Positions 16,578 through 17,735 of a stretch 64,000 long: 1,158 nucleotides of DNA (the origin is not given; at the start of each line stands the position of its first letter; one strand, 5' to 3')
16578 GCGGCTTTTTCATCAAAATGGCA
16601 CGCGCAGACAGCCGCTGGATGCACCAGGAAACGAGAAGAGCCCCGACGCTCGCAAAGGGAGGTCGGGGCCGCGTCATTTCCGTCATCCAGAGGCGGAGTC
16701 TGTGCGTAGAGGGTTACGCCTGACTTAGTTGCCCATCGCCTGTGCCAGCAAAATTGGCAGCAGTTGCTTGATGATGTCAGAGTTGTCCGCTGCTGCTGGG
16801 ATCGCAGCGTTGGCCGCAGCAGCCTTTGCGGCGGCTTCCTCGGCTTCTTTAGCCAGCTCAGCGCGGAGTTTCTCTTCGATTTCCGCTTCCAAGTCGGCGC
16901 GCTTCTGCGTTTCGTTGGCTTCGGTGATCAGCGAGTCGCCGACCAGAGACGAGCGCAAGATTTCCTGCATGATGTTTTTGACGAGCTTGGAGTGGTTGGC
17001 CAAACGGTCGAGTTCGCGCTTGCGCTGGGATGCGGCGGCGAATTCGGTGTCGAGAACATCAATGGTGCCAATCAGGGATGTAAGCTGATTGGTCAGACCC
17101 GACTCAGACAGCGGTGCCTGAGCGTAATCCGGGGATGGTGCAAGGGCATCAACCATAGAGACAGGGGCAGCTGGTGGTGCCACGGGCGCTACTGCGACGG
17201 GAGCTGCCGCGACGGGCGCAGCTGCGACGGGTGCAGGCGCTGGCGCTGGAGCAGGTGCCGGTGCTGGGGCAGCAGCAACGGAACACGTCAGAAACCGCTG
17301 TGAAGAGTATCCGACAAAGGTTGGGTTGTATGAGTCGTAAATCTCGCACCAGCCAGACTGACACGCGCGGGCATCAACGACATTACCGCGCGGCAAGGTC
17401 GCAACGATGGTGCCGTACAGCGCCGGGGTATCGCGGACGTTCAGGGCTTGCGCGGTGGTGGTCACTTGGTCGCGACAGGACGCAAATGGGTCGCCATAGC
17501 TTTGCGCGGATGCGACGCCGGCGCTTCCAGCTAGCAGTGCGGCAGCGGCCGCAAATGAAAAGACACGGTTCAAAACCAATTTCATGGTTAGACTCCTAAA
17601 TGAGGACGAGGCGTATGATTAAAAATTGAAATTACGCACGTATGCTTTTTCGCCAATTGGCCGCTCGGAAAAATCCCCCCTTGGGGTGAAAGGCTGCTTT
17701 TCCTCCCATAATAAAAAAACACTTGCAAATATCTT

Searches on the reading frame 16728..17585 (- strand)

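Call 46: search_protein_families(library=pfam, proteins=[window:16728-17585:-], max_evalue=0.001)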
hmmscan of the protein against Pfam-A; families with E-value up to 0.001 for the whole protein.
window:16728-17585:- (286 aa): 1 family
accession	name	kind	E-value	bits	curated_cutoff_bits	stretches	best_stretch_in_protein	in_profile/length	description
PF08239.17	SH3_3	-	7.7e-08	32.9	27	1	47-99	2-53/54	Bacterial SH3 domain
